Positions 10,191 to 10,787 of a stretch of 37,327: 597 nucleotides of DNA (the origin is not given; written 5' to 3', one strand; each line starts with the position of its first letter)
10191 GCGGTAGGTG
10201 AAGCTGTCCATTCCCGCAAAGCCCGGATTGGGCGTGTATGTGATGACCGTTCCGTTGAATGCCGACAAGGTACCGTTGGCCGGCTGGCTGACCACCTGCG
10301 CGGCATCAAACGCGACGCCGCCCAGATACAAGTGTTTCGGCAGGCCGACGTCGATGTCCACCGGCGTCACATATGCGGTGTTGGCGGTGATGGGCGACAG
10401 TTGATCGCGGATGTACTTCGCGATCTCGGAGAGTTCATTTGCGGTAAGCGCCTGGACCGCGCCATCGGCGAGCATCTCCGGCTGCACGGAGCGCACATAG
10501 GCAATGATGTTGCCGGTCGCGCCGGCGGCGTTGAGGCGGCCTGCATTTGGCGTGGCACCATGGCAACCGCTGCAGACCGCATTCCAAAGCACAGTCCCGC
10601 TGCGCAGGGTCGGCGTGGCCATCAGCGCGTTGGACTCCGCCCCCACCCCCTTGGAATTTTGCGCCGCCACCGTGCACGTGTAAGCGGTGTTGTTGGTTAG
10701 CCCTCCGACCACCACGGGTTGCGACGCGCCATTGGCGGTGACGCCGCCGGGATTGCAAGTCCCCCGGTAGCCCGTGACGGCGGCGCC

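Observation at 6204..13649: The giant secreted protein is built from a ~770-aa super-repeat, each copy embedding a class-I cytochrome-c-like domain, and ends in a dockerin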

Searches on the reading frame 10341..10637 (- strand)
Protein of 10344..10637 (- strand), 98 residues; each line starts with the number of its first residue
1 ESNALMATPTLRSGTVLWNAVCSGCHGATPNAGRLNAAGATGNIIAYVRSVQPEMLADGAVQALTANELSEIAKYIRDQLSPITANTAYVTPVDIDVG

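Call 12: search_solved_structures(query=window:10344-10619:-, max_evalue=10, show_alignments=3)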
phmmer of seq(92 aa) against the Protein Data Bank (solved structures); distinct sequences matched with E-value up to 10: 10.
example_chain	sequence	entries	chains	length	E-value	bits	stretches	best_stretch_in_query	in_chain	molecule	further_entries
7rh5_O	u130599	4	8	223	0.1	16.5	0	4-24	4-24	Cytochrome bc1 complex cytochrome c subunit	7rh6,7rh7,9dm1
5twt_A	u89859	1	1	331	0.16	15.9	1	9-61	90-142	Peroxidase Pvi9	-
6hwh_M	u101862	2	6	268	0.17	15.8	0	4-24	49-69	Cytochrome bc1 complex cytochrome c subunit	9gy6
8ovc_O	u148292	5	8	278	0.21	15.5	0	4-24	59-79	Cytochrome bc1 complex cytochrome c subunit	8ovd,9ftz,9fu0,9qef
6adq_C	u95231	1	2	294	0.25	15.3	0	4-24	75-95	Cytochrome bc1 complex cytochrome c subunit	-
8wm2_A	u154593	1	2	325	0.72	13.8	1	12-76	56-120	Fe-S radical SAM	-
9wcx_U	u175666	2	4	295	0.79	13.7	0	4-23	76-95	Cytochrome bc1 complex cytochrome c subunit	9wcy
7e1v_O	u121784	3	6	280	0.89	13.5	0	4-23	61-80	Cytochrome bc1 complex cytochrome c subunit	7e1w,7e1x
8hcr_C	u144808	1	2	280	0.89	13.5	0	4-23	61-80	Cytochrome bc1 complex cytochrome c subunit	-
5gnj_G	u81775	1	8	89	1.1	13.2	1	20-69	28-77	Transcription factor MYC2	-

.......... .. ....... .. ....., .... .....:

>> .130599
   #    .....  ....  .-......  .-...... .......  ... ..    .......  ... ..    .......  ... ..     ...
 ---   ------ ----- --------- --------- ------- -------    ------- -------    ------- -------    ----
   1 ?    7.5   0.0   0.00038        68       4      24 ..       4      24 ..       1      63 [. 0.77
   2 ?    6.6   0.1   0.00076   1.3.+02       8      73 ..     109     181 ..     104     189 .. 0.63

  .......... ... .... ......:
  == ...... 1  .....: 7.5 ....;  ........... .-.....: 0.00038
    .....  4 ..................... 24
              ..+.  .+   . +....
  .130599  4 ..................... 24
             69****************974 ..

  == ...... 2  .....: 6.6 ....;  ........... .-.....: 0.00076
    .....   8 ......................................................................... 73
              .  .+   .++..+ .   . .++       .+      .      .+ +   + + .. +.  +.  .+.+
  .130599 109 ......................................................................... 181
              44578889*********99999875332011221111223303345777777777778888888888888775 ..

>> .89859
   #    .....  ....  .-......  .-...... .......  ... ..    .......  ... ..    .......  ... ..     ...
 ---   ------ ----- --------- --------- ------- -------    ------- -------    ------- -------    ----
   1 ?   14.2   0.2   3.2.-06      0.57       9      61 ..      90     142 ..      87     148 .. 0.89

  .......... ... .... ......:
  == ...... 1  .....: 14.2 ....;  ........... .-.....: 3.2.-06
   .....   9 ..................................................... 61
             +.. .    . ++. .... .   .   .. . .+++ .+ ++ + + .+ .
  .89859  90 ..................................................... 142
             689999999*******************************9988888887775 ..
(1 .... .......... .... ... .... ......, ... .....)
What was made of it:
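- Tried and rejected: Only marginal hits (E >= 0.1, call 12).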

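Call 20: search_protein_representatives(protein=window:10344-10637:-)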
Query: 98 residues. Proteins with E-value up to 0.001 (for the whole library): 81; up to 1e-10: 28; up to 1e-30: 4. The best 81 are listed.
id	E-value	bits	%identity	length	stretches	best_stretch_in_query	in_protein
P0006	1.6e-61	220.6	64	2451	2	1-98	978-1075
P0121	1.7e-40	153.3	41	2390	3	1-97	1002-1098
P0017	2.5e-40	152.8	47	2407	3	2-98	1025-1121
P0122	2.2e-36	140.1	27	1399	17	8-83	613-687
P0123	1.2e-24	102.6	58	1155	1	2-97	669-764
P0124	3.5e-24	101.1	57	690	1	2-98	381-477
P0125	4.3e-21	91.3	45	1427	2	5-97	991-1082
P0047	1.1e-19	86.7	40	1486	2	6-97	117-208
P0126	6.6e-19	84.3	36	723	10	11-74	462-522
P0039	7.5e-18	80.9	41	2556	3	2-98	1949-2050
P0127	3.0e-16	75.8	32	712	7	9-76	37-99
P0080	1.5e-15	73.6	49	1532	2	5-91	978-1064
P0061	1.4e-14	70.4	38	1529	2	5-91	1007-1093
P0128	3.4e-14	69.2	30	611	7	6-85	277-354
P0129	5.1e-14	68.6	46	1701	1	5-97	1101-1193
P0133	1.8e-13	66.9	44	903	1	3-98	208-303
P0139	1.4e-11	60.8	40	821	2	6-98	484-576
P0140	5.2e-11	59.0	40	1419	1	2-96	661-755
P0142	3.0e-10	56.6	44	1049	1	11-98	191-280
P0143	7.0e-10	55.4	39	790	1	5-96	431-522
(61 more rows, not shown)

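Call 36: search_solved_structures(query=A2, max_evalue=1, show_alignments=3)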
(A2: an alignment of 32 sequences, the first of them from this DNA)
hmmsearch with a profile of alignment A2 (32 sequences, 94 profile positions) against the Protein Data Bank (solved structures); distinct sequences matched with E-value up to 1: 129 (the best 60 are shown).
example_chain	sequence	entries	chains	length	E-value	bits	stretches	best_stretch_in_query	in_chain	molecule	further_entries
7w2j_C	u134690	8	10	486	7.1e-07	32.5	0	6-27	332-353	Fructose dehydrogenase cytochrome subunit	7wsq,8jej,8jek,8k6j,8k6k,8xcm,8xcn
9jqa_C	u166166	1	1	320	1.9e-06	31.1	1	6-27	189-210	Fructose dehydrogenase cytochrome subunit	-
7rh5_O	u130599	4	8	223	1.3e-05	28.4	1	6-74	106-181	Cytochrome bc1 complex cytochrome c subunit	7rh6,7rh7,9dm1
6xkx_p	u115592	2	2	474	1.8e-05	27.9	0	3-23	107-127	Cbb3-type cytochrome c oxidase subunit CcoP,Cytochrome c-type cyt cy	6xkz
6hwh_M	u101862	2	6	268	2.3e-05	27.6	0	6-74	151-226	Cytochrome bc1 complex cytochrome c subunit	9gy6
8ovc_O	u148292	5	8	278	2.5e-05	27.5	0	6-54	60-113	Cytochrome bc1 complex cytochrome c subunit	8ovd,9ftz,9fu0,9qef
6adq_C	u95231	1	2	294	3.1e-05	27.2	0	6-54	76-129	Cytochrome bc1 complex cytochrome c subunit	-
9wcx_U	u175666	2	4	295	7.8e-05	25.9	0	6-73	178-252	Cytochrome bc1 complex cytochrome c subunit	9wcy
6q2u_A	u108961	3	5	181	0.00011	25.4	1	14-77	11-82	Cytochrome c4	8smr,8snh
3mk7_C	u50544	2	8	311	0.00012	25.3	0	6-27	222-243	Cytochrome c oxidase, cbb3-type, subunit P | Cbb3-type cytochrome c oxidase subunit CcoP1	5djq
7txe_A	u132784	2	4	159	0.00024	24.3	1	8-35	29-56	Cytochrome c2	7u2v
9g83_v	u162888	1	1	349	0.00029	24.1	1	6-72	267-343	Cbb3-type cytochrome c oxidase subunit CcoP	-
4eid_A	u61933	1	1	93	0.00073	22.8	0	7-23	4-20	Cytochrome c6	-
7q21_C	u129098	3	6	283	0.00096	22.4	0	6-74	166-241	Cytochrome bc1 complex cytochrome c subunit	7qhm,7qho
8hcr_C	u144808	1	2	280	0.0014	21.9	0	6-56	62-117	Cytochrome bc1 complex cytochrome c subunit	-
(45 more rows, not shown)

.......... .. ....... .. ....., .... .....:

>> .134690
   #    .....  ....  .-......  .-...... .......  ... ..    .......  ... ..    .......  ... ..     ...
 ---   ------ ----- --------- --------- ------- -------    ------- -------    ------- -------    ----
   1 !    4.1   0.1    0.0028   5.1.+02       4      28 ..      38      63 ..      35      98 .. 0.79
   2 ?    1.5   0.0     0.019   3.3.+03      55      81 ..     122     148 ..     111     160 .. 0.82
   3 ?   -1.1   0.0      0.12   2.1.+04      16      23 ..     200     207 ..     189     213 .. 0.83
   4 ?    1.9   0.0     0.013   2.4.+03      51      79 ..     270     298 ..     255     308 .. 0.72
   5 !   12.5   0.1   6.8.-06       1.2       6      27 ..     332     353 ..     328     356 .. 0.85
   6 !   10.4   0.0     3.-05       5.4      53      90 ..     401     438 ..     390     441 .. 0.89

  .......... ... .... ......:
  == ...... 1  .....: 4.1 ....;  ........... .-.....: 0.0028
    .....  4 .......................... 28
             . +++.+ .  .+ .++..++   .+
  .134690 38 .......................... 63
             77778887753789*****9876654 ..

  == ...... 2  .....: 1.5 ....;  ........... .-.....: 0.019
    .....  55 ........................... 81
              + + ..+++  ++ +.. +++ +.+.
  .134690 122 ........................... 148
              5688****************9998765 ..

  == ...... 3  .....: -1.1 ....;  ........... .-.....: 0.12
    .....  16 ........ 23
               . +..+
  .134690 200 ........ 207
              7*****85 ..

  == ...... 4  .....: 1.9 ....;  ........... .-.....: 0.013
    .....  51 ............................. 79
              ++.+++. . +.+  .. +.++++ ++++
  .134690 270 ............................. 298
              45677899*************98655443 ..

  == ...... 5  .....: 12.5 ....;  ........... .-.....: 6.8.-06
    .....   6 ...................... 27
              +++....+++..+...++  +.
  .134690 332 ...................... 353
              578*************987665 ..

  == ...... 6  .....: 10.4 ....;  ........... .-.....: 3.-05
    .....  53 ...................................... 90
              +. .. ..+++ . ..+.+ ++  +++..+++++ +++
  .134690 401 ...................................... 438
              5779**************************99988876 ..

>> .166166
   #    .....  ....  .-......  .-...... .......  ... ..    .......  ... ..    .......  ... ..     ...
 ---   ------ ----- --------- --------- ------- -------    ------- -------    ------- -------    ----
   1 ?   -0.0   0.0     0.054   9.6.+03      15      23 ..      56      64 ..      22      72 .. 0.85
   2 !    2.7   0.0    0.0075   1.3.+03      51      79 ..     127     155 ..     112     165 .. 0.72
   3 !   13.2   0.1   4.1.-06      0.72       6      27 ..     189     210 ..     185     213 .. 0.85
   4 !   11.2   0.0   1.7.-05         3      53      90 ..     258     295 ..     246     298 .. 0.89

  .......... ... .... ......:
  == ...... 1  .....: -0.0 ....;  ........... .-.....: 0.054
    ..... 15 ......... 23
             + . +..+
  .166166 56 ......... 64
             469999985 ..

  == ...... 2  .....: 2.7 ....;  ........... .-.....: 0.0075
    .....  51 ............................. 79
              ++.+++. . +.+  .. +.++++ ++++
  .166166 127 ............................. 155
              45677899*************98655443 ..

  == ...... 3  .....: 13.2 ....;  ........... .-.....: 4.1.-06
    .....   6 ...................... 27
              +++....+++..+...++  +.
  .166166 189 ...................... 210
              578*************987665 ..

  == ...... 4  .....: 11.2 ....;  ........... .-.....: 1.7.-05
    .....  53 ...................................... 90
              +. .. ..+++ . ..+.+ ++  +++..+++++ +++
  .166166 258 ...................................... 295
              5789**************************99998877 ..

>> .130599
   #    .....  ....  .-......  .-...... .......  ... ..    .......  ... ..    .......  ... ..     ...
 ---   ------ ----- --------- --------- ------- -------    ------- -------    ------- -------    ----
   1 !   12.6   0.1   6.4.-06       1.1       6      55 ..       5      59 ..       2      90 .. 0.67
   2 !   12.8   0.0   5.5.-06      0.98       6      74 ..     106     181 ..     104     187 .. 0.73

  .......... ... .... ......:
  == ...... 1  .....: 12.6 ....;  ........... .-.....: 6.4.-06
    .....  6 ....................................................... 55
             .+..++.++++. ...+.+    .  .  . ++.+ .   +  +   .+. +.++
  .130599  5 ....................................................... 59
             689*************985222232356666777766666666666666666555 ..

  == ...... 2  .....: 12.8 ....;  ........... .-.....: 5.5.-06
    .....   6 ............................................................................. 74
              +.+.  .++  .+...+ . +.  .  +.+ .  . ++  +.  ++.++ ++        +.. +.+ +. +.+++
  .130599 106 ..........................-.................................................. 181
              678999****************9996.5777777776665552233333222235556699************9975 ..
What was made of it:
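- On Class-I c-type cytochrome: The sequence profile hits solved cytochromes c (call 36).
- Tried and rejected: A profile was needed (call 36).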

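Call 62: search_protein_families(library=pfam, proteins=[P0123, P0124, P0125, P0129, P0133, P0139, P0140, P0142, P0143], max_evalue=0.001)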
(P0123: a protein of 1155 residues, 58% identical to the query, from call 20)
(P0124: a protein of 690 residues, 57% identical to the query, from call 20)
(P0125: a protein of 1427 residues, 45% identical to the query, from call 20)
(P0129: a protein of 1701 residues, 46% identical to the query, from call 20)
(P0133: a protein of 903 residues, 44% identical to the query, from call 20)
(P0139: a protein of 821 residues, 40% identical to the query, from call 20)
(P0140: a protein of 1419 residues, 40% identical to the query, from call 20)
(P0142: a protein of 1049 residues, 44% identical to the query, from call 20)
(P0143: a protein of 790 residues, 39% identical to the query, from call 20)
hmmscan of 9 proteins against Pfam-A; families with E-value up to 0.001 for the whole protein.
P0123 (1155 aa): 4 families
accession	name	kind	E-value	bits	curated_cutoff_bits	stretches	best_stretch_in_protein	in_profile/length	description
PF00041.27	fn3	-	1.3e-17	64.2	25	2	599-672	9-81/84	Fibronectin type III domain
PF17963.7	Big_9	-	1.1e-05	26.7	23.6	1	757-814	16-73/89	Bacterial Ig domain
PF05345.18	He_PIG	-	1.3e-05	26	24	2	838-917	1-95/96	Putative Ig domain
PF13442.11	Cytochrome_CBB3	-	0.00036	21.2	27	0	678-743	3-68/68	Cytochrome C oxidase, cbb3-type, subunit III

P0124 (690 aa): 5 families
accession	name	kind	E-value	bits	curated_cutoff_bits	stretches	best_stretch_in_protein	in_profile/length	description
PF05345.18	He_PIG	-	1.9e-09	38.3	24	1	553-624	1-86/96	Putative Ig domain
PF00041.27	fn3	-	1.3e-06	29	25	1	303-386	3-83/84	Fibronectin type III domain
PF13442.11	Cytochrome_CBB3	-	1.7e-06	28.7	27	1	391-455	4-68/68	Cytochrome C oxidase, cbb3-type, subunit III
PF17963.7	Big_9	-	1.6e-05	26.1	23.6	1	487-528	33-73/89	Bacterial Ig domain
PF22359.2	Big-like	-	1.9e-05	25.3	27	0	67-105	1-38/48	Bacterial Ig-like domain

P0125 (1427 aa): 6 families
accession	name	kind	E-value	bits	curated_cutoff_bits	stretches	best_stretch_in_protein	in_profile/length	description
PF00041.27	fn3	-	8.3e-50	167.4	25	5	1174-1247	12-82/84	Fibronectin type III domain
PF25059.1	FN3_DSCAM-DSCAML_C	-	2.2e-17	63.6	39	0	343-372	46-75/89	DSCAM/DSCAML C-terminal Fn3-like domain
PF05345.18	He_PIG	-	2.7e-10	41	24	1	567-652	1-96/96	Putative Ig domain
PF13442.11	Cytochrome_CBB3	-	1.1e-07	32.5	27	1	997-1061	4-68/68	Cytochrome C oxidase, cbb3-type, subunit III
PF00404.24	Dockerin_1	-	1.6e-05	25.4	22.9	1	1370-1420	1-54/57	Dockerin type I domain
PF17963.7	Big_9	-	4e-05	24.9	23.6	1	1067-1132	4-73/89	Bacterial Ig domain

P0129 (1701 aa): 7 families
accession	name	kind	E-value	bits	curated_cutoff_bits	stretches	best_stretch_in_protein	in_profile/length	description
PF13517.12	FG-GAP_3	-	2.3e-33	115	26.9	4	1456-1515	1-61/61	FG-GAP-like repeat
PF01839.29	FG-GAP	-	3.2e-30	103.9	22.1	2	1401-1442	2-36/37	FG-GAP repeat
PF00041.27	fn3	-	8.9e-14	51.9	25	1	1018-1103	1-83/84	Fibronectin type III domain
PF13442.11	Cytochrome_CBB3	-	4.1e-05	24.3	27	1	1107-1172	3-68/68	Cytochrome C oxidase, cbb3-type, subunit III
PF17963.7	Big_9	-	6.5e-05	24.2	23.6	1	1180-1243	10-73/89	Bacterial Ig domain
PF07483.16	W_rich_C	-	0.00011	22.7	26.2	0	1641-1680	29-67/105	Tryptophan-rich Synechocystis species C-terminal domain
PF18998.6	Flg_new_2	-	0.00026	21.3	23.6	1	1283-1352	14-71/73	Divergent InlB B-repeat domain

P0133 (903 aa): 4 families
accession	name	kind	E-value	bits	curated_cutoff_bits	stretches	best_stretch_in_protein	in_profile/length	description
PF00041.27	fn3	-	1.4e-20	73.7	25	3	138-206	10-77/84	Fibronectin type III domain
PF13442.11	Cytochrome_CBB3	-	9.8e-07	29.5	27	1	217-281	4-68/68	Cytochrome C oxidase, cbb3-type, subunit III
PF25059.1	FN3_DSCAM-DSCAML_C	-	1.2e-05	26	39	0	174-204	42-72/89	DSCAM/DSCAML C-terminal Fn3-like domain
PF17963.7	Big_9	-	0.00019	22.7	23.6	1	288-355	9-73/89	Bacterial Ig domain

P0139 (821 aa): 6 families
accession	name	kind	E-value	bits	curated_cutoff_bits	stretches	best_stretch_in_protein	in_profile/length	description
PF00041.27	fn3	-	2e-10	41.2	25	1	407-483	11-82/84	Fibronectin type III domain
PF13442.11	Cytochrome_CBB3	-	8.6e-08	32.8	27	1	489-554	3-68/68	Cytochrome C oxidase, cbb3-type, subunit III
PF00404.24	Dockerin_1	-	1.9e-07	31.6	22.9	1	764-813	2-54/57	Dockerin type I domain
PF17963.7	Big_9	-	2.5e-06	28.7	23.6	1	581-625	32-73/89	Bacterial Ig domain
PF10282.15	Lactonase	-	4.2e-06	26.6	21.7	0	13-91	240-324/344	Lactonase, 7-bladed beta-propeller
PF00034.26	Cytochrom_C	-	5.2e-05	24.9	21.3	0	491-511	3-23/90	Cytochrome c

P0140 (1419 aa): 5 families
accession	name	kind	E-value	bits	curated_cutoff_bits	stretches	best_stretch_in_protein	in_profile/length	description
PF18998.6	Flg_new_2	-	1.2e-20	73.7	23.6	4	916-991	2-70/73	Divergent InlB B-repeat domain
PF00041.27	fn3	-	2.6e-10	40.8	25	1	595-665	13-82/84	Fibronectin type III domain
PF05345.18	He_PIG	-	4.3e-10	40.3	24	1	236-319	1-95/96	Putative Ig domain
PF17963.7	Big_9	-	1.8e-05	26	23.6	1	738-806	1-73/89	Bacterial Ig domain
PF13442.11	Cytochrome_CBB3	-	2.7e-05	24.8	27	1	672-735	5-68/68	Cytochrome C oxidase, cbb3-type, subunit III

P0142 (1049 aa): 5 families
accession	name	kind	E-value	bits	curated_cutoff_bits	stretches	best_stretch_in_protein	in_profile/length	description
PF18998.6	Flg_new_2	-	5.9e-21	74.7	23.6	2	384-435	15-71/73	Divergent InlB B-repeat domain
PF00041.27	fn3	-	5.3e-15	55.8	25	1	787-869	1-83/84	Fibronectin type III domain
PF07452.17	CHRD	-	2.1e-12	48.4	24.1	1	512-620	1-117/117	CHRD domain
PF17963.7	Big_9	-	4.3e-07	31.2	23.6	1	269-329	13-73/89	Bacterial Ig domain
PF00404.24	Dockerin_1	-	2.4e-05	24.8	22.9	1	990-1042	2-54/57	Dockerin type I domain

P0143 (790 aa): 6 families
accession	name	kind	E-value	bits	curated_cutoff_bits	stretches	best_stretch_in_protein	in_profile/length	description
PF05345.18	He_PIG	-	1.4e-10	41.9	24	1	3-87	2-96/96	Putative Ig domain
PF00041.27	fn3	-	8.1e-10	39.2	25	1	363-433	14-83/84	Fibronectin type III domain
PF01839.29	FG-GAP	-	1.6e-06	28.3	22.1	0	751-764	6-19/37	FG-GAP repeat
PF13517.12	FG-GAP_3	-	5.7e-06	27.3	26.9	1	704-764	1-60/61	FG-GAP-like repeat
PF13442.11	Cytochrome_CBB3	-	6.1e-06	26.9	27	1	437-502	3-68/68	Cytochrome C oxidase, cbb3-type, subunit III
PF17963.7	Big_9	-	7e-06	27.3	23.6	1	510-582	10-79/89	Bacterial Ig domain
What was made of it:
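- FN3-cytochrome-Big_9 recurs in order in 8 of 9 other proteins checked, and cytochrome-Big_9 in the ninth (P0142), with varied other modules (calls 20, 62). Relatives combine the cassette with FG-GAP, InlB-type and CHRD modules (call 62).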
